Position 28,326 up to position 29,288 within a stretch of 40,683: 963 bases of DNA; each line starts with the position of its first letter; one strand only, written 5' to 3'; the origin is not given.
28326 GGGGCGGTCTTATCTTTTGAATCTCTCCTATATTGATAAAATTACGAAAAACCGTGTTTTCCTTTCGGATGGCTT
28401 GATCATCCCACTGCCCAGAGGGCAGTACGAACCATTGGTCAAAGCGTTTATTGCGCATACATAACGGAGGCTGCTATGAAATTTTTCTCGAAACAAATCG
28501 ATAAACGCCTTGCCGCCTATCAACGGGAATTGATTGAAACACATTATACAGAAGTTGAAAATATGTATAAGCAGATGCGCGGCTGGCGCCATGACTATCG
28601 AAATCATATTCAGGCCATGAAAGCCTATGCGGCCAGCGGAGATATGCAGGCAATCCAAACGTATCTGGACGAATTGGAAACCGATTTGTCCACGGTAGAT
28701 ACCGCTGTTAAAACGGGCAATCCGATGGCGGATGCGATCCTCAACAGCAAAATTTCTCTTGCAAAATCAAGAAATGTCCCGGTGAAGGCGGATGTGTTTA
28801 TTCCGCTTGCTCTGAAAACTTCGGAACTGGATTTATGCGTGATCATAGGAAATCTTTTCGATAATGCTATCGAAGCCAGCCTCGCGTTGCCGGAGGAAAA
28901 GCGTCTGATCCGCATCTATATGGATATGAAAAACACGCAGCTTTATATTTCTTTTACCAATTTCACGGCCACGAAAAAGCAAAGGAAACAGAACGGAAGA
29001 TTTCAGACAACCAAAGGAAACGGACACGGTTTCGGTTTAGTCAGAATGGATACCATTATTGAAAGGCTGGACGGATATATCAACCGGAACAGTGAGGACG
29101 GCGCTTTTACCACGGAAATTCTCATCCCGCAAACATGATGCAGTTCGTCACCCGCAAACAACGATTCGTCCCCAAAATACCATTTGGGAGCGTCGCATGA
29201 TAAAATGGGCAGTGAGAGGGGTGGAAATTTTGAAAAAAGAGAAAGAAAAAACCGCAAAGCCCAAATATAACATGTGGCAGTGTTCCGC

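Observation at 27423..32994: LytTR regulator plus an AgrC-type kinase with no membrane sensor plus two fused ABC exporters: a possible transporter-coupled or cytosolic-input signalling cassette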

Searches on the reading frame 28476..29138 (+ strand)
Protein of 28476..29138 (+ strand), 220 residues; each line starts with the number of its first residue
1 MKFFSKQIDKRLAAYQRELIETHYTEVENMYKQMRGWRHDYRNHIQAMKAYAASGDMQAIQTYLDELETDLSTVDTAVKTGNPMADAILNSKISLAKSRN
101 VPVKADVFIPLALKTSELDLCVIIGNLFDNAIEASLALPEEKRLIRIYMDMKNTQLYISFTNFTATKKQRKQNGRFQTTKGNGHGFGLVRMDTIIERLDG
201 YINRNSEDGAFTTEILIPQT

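Call 3: search_protein_families(library=pfam, proteins=[window:28476-29138:+], max_evalue=0.01)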
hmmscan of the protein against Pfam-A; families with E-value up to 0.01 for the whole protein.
window:28476-29138:+ (220 aa): 4 families
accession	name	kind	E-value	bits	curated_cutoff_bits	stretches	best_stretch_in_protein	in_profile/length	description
PF14501.12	HATPase_c_5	-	3e-19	69.3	22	1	117-218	3-102/102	GHKL domain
PF14689.11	SPOB_a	-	2.1e-07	30.9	28.1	1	25-75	7-57/62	Sensor_kinase_SpoOB-type, alpha-helical domain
PF02518.31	HATPase_c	-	2.8e-07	31.4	26.4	1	117-213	3-102/111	Histidine kinase-, DNA gyrase B-, and HSP90-like ATPase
PF17749.6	MIP-T3_C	-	0.0048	17.4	25.8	1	22-72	75-127/154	Microtubule-binding protein MIP-T3 C-terminal region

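Call 4: search_protein_families(library=ncbifam, proteins=[window:28476-29138:+], max_evalue=0.01)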
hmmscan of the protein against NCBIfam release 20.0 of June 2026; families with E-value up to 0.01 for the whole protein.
window:28476-29138:+ (220 aa): 12 families
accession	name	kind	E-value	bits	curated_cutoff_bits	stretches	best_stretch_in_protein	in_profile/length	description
NF008298.1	PRK11086.1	subfamily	7.4e-15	54.4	520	1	32-215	331-521/529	DcuS/MalK family sensor histidine kinase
NF046015.1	HisKinAgrCStaph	equivalog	1.5e-13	50.8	500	1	15-197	199-395/414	quorum-sensing sensor histidine kinase AgrC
NF038334.1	malate_HK_MalK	exception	1.1e-10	40.8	800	1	39-213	338-518/533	malate sensor histidine kinase MalK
NF049962.1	HisKinFlgSCampy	equivalog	5.2e-06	25.6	600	1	108-212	228-333/338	fla regulon two-component system sensor histidine kinase FlgS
NF011627.0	PRK15053.1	equivalog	2.1e-05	23.3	656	1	108-210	423-529/552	sensor histidine kinase DpiB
NF007688.0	PRK10364.1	equivalog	6.1e-05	21.9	479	1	120-213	352-444/460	two-component system sensor histidine kinase ZraS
TIGR02916.1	PEP_his_kin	equivalog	8.9e-05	21.2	300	1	96-212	560-672/679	XrtA/PEP-CTERM system histidine kinase PrsK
NF033091.0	HK_VanS_ACDEFG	equivalog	0.0004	19.6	400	1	126-218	192-293/293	vancomycin resistance histidine kinase VanS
NF008468.0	PRK11360.1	equivalog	0.0015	17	646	1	123-213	510-601/616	two-component system sensor histidine kinase AtoS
NF052573.1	HisKinEspAMyxo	equivalog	0.002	16.2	1400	1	69-212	459-603/755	serine histidine kinase EspA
NF053867.1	SprKinKinDBac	equivalog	0.0024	16.4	775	1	109-217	387-495/500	sporulation kinase KinD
NF052314.1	T9SS_HK_PorY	subfamily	0.0041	16.2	350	1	84-212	289-413/418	PorY family sensor histidine kinase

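Call 8: find_homologous_proteins(query=window:28476-29135:+, max_evalue=0.00001)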
Query window:28476-29135:+ (220 aa): 8000 proteins with E <= 0.00001 among 8000 candidates; the best 120 are listed.
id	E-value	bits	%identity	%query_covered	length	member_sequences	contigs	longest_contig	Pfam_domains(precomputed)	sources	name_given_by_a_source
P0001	1.2e-139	481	99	100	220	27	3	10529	PF14689.12,PF02518.32,PF14501.13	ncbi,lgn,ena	-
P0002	5.4e-130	449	91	100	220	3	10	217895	PF14689.12,PF02518.32,PF14501.13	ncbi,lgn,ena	-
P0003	2.9e-129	447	91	100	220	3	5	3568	PF14689.12,PF02518.32,PF14501.13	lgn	-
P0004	5.0e-127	440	89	100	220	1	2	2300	PF14689.12,PF02518.32,PF14501.13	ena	-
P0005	8.5e-127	439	89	100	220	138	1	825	PF14689.12,PF02518.32,PF14501.13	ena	-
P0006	2.9e-126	437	91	100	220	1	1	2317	PF14689.12,PF02518.32,PF14501.13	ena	-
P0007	4.3e-126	436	89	100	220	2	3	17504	PF14689.12,PF14501.13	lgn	-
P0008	8.3e-126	436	89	100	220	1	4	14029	PF14689.12,PF02518.32,PF14501.13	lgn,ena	-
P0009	4.2e-125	433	87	100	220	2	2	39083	PF14689.12,PF02518.32,PF14501.13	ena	-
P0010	4.5e-125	433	89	100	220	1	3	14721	PF14689.12,PF02518.32,PF14501.13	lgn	-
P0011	5.3e-125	433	90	100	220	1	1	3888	PF14689.12,PF02518.32,PF14501.13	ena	-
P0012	7.8e-125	432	88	100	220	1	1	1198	PF14689.12,PF02518.32,PF14501.13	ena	-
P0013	2.1e-124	431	89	100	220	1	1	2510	PF14689.12,PF02518.32,PF14501.13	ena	-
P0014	2.7e-124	431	89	100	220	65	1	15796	PF14689.12,PF02518.32,PF14501.13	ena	-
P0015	3.9e-124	430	88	100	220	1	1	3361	PF14689.12,PF02518.32,PF14501.13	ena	-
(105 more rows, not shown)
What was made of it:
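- More than 120 homologue clusters of 219-233 aa (call 8).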

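Call 12: find_encoding_contigs(protein=window:28476-29138:+, flank=10000, max_places=8)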
Protein window:28476-29138:+ (220 aa): 15 contigs read that carry it; 8 places shown.
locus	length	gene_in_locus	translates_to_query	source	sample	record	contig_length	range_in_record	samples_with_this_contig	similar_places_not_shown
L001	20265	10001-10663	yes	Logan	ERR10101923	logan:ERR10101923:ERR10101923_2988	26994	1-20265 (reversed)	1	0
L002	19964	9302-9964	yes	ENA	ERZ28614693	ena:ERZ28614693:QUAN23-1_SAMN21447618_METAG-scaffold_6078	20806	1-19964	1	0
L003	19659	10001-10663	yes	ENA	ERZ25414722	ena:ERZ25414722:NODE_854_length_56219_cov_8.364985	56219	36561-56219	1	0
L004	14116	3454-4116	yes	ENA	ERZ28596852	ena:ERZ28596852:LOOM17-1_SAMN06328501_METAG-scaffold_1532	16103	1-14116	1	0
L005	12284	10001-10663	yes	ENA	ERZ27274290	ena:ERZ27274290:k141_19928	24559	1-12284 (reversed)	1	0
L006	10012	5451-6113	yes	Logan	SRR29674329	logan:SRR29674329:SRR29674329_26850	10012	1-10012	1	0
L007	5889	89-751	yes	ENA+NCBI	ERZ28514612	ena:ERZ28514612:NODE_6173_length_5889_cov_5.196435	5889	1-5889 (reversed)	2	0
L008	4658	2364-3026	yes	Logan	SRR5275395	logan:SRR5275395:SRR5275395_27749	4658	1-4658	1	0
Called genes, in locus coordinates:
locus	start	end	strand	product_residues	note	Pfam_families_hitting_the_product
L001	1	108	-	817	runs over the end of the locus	PF01926:MMR_HSR1, PF02421:FeoB_N, PF17910:FeoB_Cyto, PF07670:Gate, PF07664:FeoB_C, PF07670:Gate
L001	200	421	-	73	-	PF04023:FeoA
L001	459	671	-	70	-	PF04023:FeoA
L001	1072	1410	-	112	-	PF01187:MIF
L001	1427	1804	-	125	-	PF03960:ArsC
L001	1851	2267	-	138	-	PF01894:YjbQ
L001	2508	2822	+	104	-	PF12647:RNHCP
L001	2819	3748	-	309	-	PF00512:HisKA, PF02518:HATPase_c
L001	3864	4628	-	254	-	PF12730:ABC2_membrane_4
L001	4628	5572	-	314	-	PF00005:ABC_tran, PF13304:AAA_21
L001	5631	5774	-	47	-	-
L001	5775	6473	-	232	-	PF00072:Response_reg, PF00486:Trans_reg_C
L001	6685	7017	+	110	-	-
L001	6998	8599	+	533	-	PF03109:ABC1, PF27536:UbiB_helical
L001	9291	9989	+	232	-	PF00072:Response_reg, PF04397:LytTR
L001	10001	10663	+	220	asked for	PF14689:SPOB_a (weak), PF02518:HATPase_c (weak), PF14501:HATPase_c_5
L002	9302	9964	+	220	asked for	PF14689:SPOB_a (weak), PF02518:HATPase_c (weak), PF14501:HATPase_c_5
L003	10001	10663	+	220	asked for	PF14689:SPOB_a (weak), PF02518:HATPase_c (weak), PF14501:HATPase_c_5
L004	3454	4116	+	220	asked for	PF14689:SPOB_a (weak), PF02518:HATPase_c (weak), PF14501:HATPase_c_5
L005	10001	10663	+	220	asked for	PF14689:SPOB_a (weak), PF02518:HATPase_c (weak), PF14501:HATPase_c_5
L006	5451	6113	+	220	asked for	PF14689:SPOB_a (weak), PF02518:HATPase_c (weak), PF14501:HATPase_c_5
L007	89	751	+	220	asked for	PF14689:SPOB_a (weak), PF02518:HATPase_c (weak), PF14501:HATPase_c_5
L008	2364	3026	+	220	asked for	PF14689:SPOB_a (weak), PF02518:HATPase_c (weak), PF14501:HATPase_c_5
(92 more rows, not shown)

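Call 14: find_related_loci(query=window:28476-29135:+, collection=genome_contigs, flank=8000)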
Query window:28476-29135:+ (220 aa) in genome_contigs; peptide patterns used: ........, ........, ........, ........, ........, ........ (x = any residue, [..] = any of these).
600 stretches matched a pattern (row limit reached: there are more); 537 encode a relative of the query (tblastn E <= 1e-3); the best 80 are kept; 80 distinct loci.
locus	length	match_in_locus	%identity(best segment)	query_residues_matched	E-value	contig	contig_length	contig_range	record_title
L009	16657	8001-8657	91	1-219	7e-140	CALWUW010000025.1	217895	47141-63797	MAG: uncultured Clostridia bacterium isolate E14__bin44 genome assembly, contig: E14__k127_2758244, whole genome shotgun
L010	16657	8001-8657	92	1-219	2e-139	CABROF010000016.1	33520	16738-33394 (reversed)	MAG TPA_asm: uncultured Ruminococcaceae bacterium isolate MGYG-HGUT-01779 genome assembly, contig: GUT_GENOME108910_16,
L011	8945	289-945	89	1-219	2e-137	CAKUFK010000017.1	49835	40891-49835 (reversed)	MAG: uncultured Eubacteriales bacterium isolate REFINED_METABAT215_SUBJECT_CONTIGS_1500_ASSEMBLY_K77_MERGED__Pilot_MoBio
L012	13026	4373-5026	85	3-220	4e-131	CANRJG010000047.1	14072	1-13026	MAG: uncultured Lachnospiraceae bacterium isolate Lapin-020__bin95 genome assembly, contig: Lapin-020__NODE_6015_length_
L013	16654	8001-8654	83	3-220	8e-127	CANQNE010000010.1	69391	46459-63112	MAG: uncultured Lachnospiraceae bacterium isolate Lapin-012__bin85 genome assembly, contig: Lapin-012__NODE_761_length_6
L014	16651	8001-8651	83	3-219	8e-127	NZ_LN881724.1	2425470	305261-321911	Gorillibacterium timonense strain SN4, whole genome shotgun sequence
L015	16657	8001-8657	82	1-219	7e-125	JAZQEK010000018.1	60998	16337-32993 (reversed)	MAG: Acetatifactor sp. isolate T1900044634_TS20190100.MAGScoT_cleanbin_000009 SGB_1112_k141_639288, whole genome shotgun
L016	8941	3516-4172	80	1-219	3e-123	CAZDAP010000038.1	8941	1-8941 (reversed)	MAG TPA_asm: uncultured Lachnobacterium sp. isolate SRP315200_co2_530 genome assembly, contig: NODE_11864_length_8941_co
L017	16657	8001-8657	81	1-219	7e-123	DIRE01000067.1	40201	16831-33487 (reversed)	MAG TPA_asm: Clostridiaceae bacterium UBA5444 UBA5444_contig_2409, whole genome shotgun sequence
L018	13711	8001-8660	79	1-220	2e-122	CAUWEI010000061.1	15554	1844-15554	MAG: uncultured Oscillospiraceae bacterium isolate ERS723629__bin63 genome assembly, contig: ERS723629_NODE_870_length_1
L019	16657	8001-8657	79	1-219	3e-122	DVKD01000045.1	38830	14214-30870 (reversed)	MAG TPA_asm: Candidatus Merdivicinus faecavium isolate CHK186-19003 CHK186__C207634_L38830_ERR3414581, whole genome shot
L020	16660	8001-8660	78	1-220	6e-122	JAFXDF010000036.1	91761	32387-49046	MAG: Clostridia bacterium isolate RGIG6309 Sheep_Rectum-3__c327229, whole genome shotgun sequence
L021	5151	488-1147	80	1-220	4e-122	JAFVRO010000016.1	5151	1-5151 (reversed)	MAG: Clostridia bacterium isolate RGIG5330 Sheep_Colon-2__c884, whole genome shotgun sequence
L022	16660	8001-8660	80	1-220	3e-121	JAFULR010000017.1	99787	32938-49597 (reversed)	MAG: Clostridia bacterium isolate RGIG4608 Roe_deer_Rectum-3__c2350, whole genome shotgun sequence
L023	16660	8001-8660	79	1-220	1e-120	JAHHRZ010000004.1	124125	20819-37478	MAG: Oscillospiraceae bacterium isolate MAG043 MAG043_4, whole genome shotgun sequence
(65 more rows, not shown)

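Call 22: search_protein_representatives(protein=window:28476-29135:+)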
Query: 220 residues. Proteins with E-value up to 0.001 (for the whole library): 25105; up to 1e-10: 11214; up to 1e-30: 203. The best 150 are listed.
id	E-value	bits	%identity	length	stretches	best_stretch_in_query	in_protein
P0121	9.1e-91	319.5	72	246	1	2-193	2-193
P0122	1.7e-84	299.0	62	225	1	6-219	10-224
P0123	1.8e-83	295.7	75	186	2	1-140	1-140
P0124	9.3e-83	293.3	80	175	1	53-219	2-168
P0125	1.5e-76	273.1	74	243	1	7-173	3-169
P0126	7.0e-75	267.6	69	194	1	2-171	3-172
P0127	7.1e-71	254.6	73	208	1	58-219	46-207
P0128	1.0e-69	250.8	74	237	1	1-153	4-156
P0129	7.1e-68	244.8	70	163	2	102-219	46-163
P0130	2.3e-66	239.8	75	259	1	12-160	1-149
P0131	6.1e-66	238.4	53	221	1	3-218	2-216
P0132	1.5e-65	237.1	69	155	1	1-154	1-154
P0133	4.8e-65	235.5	69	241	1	1-159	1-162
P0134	2.8e-64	233.0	69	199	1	1-149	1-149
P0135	2.0e-62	226.9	76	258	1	80-219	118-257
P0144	3.7e-56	206.5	46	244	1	5-218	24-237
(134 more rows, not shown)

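Call 23: search_solved_structures(query=window:28476-29135:+, max_evalue=0.01, show_alignments=2)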
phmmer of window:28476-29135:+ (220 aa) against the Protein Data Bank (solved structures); distinct sequences matched with E-value up to 0.01: 3.
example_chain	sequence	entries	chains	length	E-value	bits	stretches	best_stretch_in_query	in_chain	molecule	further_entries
6e52_A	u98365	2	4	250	1.7e-11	47.6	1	16-213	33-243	Staphylococcus aureus AgrC histidine kinase module fused to Saccharomyces cerevisiae GCN4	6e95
4bxi_A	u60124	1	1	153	4.8e-06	29.8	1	87-213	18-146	ACCESSORY GENE REGULATOR PROTEIN C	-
3d36_A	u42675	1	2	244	0.0098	19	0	125-213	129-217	Sporulation kinase B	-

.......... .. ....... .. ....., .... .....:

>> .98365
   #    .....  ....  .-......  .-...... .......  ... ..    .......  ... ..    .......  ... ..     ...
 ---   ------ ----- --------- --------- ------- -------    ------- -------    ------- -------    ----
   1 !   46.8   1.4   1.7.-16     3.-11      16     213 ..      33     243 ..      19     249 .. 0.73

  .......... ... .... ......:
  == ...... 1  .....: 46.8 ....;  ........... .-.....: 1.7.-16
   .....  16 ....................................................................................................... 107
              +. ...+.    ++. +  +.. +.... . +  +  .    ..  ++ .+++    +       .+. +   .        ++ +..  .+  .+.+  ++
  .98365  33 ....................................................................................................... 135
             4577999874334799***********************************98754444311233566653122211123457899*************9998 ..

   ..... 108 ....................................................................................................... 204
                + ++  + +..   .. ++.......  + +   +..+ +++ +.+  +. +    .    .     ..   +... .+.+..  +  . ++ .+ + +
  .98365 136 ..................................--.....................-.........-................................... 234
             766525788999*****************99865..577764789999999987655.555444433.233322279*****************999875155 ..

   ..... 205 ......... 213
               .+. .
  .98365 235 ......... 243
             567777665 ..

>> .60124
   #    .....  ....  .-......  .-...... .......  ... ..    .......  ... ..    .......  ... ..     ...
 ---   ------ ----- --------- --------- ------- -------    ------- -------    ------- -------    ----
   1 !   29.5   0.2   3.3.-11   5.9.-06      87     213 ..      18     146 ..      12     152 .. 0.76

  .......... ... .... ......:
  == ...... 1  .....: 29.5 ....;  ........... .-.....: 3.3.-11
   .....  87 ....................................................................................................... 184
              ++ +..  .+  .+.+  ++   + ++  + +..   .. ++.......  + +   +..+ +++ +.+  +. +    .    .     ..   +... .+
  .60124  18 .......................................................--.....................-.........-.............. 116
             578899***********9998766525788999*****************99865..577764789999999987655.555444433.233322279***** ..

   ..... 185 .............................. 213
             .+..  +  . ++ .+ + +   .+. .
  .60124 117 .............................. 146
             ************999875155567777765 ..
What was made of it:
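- By my reading of the alignment in call 23, the position matching Q305 is a lysine, so the latch may not form.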

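Call 32: find_related_loci(query=P0144, collection=metagenome_contigs, flank=8000)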
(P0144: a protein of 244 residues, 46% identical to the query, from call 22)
Query P0144 (244 aa) in metagenome_contigs; peptide patterns used: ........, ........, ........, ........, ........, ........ (x = any residue, [..] = any of these).
600 stretches matched a pattern (row limit reached: there are more); 581 encode a relative of the query (tblastn E <= 1e-3); the best 80 are kept; 80 distinct loci.
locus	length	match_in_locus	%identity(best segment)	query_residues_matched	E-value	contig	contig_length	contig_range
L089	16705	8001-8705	74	4-238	1e-124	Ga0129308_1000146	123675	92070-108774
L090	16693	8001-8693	73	9-239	6e-118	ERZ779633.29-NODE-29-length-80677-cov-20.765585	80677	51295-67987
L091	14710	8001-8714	69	1-239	2e-117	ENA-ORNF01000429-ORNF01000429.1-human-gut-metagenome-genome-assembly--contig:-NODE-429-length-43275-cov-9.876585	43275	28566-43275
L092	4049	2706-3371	71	18-239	2e-114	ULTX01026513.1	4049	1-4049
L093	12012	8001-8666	71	18-239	5e-113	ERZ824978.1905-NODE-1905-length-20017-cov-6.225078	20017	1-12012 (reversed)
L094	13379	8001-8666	71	18-239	5e-113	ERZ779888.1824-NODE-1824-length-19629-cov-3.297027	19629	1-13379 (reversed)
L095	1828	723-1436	68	4-239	7e-120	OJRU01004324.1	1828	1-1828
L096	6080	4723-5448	68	1-239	1e-110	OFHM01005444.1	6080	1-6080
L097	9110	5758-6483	68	1-239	1e-110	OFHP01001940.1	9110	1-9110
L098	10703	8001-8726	67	1-239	3e-110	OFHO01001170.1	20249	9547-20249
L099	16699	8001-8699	68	6-238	5e-110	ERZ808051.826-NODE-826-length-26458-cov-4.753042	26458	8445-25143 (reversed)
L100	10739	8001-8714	64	5-239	2e-105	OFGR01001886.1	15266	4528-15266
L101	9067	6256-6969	64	5-239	2e-105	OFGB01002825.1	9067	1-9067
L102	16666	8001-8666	68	18-239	6e-105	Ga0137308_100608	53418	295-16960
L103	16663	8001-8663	66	19-239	1e-103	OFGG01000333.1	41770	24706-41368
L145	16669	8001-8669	55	17-238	3e-81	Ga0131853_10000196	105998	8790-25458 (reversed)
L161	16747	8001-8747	52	1-241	1e-79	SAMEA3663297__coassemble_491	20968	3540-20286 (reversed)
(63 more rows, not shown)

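Call 34: list_cluster_members(proteins=[window:28476-29135:+, window:27766-28461:+, window:31055-32932:+, window:25473-27071:+])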
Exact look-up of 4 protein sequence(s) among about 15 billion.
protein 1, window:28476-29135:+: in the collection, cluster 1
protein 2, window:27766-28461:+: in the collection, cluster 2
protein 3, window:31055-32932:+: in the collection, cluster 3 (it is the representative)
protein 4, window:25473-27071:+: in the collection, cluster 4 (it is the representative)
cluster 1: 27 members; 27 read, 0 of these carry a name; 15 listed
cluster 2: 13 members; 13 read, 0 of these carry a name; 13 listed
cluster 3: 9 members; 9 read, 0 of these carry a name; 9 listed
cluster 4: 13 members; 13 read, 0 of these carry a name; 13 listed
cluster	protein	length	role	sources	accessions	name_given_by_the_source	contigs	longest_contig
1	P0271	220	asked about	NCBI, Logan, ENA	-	-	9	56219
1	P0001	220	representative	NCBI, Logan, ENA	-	-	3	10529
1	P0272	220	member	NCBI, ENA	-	-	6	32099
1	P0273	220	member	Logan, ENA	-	-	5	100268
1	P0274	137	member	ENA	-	-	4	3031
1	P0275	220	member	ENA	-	-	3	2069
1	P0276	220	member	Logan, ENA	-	-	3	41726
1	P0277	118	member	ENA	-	-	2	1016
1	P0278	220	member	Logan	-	-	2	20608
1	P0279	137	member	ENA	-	-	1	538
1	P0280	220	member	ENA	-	-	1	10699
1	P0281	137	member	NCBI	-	-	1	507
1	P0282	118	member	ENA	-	-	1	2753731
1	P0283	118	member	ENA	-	-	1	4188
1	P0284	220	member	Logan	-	-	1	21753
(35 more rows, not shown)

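Call 35: search_dna_similar(query=window:28476-29135:+, collection=plasmids, mode=protein, max_rows=15)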
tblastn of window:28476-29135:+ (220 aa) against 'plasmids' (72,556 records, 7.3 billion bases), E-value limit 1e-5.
Records with a match: 107; places in all: 117; records where one place covers at least 80% of the query: 105.
Best place of each record, by identity: <60% 107.
By first word of the organism name: Clostridium 42; Ligilactobacillus 19; Paraclostridium 9; Streptococcus 7; Paenibacillus 7; Priestia 4; Enterococcus 3; Listeria 2; [Eubacterium] 1; Lachnospira 1; and 12 more.
By predicted mobility (MOB-suite, as given by PLSDB): non-mobilizable 89; mobilizable 16; conjugative 2.
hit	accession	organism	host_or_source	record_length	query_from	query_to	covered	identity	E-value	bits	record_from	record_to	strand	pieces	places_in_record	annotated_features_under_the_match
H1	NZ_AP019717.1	Clostridium butyricum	-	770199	13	219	94%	29.2%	5e-21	98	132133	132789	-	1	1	sensor histidine kinase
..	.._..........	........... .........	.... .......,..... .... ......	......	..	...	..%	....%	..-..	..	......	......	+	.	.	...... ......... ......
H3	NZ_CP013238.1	Clostridium butyricum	Microbial isolate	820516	14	219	94%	29.3%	1e-20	96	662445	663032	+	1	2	sensor histidine kinase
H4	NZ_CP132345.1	Clostridium butyricum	Homo sapiens,Faeces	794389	13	219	94%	29.1%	3e-21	99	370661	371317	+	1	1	sensor histidine kinase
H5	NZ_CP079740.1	Paraclostridium bifermentans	whole organism,soil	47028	21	218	90%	30.3%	5e-15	81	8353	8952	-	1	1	sensor histidine kinase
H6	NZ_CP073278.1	Clostridium butyricum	Homo sapiens,cell culture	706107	13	219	94%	28.8%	2e-20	96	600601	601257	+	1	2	sensor histidine kinase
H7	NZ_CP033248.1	Clostridium butyricum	environment swab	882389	13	219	94%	28.8%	2e-20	96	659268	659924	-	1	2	sensor histidine kinase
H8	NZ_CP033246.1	Clostridium butyricum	Homo sapiens,stool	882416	13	219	94%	28.8%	2e-20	96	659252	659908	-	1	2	sensor histidine kinase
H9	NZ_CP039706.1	Clostridium butyricum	Homo sapiens,isolation from The first ...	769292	13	219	94%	28.8%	2e-20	96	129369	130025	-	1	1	sensor histidine kinase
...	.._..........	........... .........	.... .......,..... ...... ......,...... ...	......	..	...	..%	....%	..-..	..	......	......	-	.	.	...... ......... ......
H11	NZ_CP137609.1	Ligilactobacillus salivarius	cell culture,the intestine of a broiler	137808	6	217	96%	28.0%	2e-6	55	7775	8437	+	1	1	GHKL domain-containing protein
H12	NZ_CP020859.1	Ligilactobacillus salivarius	piglet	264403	6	217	96%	28.0%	3e-6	54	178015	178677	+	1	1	GHKL domain-containing protein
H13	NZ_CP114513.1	Ligilactobacillus salivarius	Meles meles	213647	6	217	96%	27.6%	9e-6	53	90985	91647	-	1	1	GHKL domain-containing protein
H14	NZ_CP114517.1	Ligilactobacillus salivarius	Meles meles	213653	6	217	96%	27.6%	9e-6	53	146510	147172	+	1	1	GHKL domain-containing protein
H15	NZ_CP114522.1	Ligilactobacillus salivarius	Meles meles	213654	6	217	96%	27.6%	9e-6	53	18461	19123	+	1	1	GHKL domain-containing protein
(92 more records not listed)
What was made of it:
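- Tried and rejected: The best plasmid hits are about 30% identical or less (call 35).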
